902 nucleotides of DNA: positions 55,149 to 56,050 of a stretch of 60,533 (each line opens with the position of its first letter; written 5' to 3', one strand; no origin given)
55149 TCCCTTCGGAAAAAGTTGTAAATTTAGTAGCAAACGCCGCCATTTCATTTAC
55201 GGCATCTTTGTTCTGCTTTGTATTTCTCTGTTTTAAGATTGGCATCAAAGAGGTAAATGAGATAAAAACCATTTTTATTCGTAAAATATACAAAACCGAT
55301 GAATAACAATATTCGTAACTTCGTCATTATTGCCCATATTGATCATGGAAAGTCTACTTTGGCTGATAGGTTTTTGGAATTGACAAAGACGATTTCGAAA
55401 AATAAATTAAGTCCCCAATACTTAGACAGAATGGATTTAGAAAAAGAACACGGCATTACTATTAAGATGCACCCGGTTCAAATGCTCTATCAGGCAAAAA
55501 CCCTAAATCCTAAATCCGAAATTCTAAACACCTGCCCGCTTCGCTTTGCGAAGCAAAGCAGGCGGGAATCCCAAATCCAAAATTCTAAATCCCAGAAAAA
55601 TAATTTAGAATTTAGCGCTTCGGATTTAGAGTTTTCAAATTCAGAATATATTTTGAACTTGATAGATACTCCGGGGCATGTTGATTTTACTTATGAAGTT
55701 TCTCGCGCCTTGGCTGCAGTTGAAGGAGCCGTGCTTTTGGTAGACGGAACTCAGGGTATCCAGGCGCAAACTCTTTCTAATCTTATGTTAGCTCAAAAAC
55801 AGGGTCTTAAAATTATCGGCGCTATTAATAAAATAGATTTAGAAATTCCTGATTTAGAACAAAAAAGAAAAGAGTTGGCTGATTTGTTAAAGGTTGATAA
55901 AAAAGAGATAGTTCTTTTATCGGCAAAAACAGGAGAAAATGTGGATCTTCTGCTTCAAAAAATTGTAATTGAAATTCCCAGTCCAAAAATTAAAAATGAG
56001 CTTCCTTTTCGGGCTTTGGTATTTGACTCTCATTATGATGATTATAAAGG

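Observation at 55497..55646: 150-nt palindromic element inserted in frame into the GTPase domain of LepA (EF4)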

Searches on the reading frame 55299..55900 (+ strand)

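Call 75: search_solved_structures(query=window:55299-55900:+, show_alignments=2, max_evalue=1e-20)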
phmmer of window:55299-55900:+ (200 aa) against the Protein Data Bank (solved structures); distinct sequences matched with E-value up to 1e-20: 21.
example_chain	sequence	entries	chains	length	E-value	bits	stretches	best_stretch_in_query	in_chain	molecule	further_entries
2ywe_A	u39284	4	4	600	9.7e-46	159.2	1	115-200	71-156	GTP-binding protein lepA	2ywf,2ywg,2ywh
5imq_B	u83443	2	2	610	4.7e-42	147.2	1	115-182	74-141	Elongation factor 4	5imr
4w2e_y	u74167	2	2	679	7.1e-42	146.6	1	115-182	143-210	50S ribosomal protein L9, Elongation factor 4 | GDPCP fused to the N-terminus of the ribosomal protein L9,Elongation factor 4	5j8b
3deg_C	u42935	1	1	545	3.5e-41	144.4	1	106-200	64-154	GTP-binding protein lepA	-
3cb4_D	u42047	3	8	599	4.1e-41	144.1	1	106-200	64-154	GTP-binding protein lepA | Elongation factor 4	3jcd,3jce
9ou7_DC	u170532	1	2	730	6e-24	88.2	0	112-193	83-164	Elongation factor 2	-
6q2d_C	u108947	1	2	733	3.2e-23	85.8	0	112-193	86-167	Elongation factor 2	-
6u45_A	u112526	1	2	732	9e-23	84.4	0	111-188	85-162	Elongation factor 2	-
6u43_A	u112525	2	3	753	9.7e-23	84.3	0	111-188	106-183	Elongation factor 2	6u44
8hl1_AEFG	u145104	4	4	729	3.9e-22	82.3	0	113-194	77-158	Elongation factor 2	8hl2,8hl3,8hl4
5h7j_A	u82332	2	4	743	5e-22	81.9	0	112-190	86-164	Elongation factor 2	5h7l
8bsi_a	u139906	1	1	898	5.6e-22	81.8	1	3-187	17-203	Elongation factor 2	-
5it7_1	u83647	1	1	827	6.3e-22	81.6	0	114-193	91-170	Eft2p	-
6gqv_AX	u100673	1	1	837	6.4e-22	81.6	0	114-193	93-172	Elongation factor 2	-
6gq1_AZ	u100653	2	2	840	6.5e-22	81.6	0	114-193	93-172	Elongation factor 2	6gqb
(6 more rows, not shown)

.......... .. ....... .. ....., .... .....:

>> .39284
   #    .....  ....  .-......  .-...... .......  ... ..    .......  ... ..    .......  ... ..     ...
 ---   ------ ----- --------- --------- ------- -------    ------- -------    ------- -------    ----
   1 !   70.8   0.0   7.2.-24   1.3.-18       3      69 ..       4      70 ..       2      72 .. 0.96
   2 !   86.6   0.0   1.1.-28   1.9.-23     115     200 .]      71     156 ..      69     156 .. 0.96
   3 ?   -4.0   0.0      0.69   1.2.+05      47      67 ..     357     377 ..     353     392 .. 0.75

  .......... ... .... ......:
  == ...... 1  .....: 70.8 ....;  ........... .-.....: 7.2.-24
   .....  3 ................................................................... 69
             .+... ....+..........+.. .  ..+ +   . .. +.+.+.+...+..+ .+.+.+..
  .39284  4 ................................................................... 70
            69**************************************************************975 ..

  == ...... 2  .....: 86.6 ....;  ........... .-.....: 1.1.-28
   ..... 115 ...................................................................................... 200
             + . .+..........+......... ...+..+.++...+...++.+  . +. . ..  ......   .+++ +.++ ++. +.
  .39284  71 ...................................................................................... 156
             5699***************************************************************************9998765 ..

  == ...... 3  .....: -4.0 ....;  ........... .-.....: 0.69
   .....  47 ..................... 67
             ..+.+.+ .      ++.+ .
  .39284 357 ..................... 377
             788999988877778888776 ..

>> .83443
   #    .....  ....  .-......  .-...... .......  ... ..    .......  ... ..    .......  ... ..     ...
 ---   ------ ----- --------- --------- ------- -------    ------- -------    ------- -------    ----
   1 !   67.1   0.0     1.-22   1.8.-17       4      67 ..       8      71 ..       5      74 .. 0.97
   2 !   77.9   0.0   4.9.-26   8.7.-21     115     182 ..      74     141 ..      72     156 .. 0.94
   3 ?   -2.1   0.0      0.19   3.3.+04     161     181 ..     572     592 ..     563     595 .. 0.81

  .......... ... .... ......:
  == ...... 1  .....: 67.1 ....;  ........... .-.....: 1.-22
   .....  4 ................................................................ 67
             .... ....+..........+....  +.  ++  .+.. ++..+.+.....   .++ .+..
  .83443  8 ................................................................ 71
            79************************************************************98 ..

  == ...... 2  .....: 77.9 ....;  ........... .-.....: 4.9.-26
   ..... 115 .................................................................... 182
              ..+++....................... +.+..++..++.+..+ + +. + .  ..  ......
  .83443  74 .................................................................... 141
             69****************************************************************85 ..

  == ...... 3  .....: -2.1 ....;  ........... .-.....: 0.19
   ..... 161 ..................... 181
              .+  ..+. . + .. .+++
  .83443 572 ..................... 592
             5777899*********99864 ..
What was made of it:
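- On RPE-like in-frame palindromic elements: Tip of the beta2-beta3 hairpin by alignment to 2YWE and 5IMQ (call 75).
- Checked: It aligns between residues 70 and 71 of Aquifex LepA (2YWE) and between 71 and 74 of the EF4 chain 5IMQ_B (call 75).
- Maps to the hairpin tip of solved LepA/EF4 structures (call 75).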

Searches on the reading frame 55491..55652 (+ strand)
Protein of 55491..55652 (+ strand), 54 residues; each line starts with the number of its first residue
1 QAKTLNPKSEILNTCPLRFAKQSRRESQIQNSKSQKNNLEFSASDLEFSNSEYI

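Call 32: search_protein_representatives(protein=window:55491-55652:+)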
Query: 54 residues. Proteins with E-value up to 0.001 (for the whole library): 0; up to 1e-10: 0; up to 1e-30: 0. The best 0 are listed.
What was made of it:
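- Tried and rejected: phmmer of the 54-aa insert against 1.84 billion representative proteins: 0 hits (call 32).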
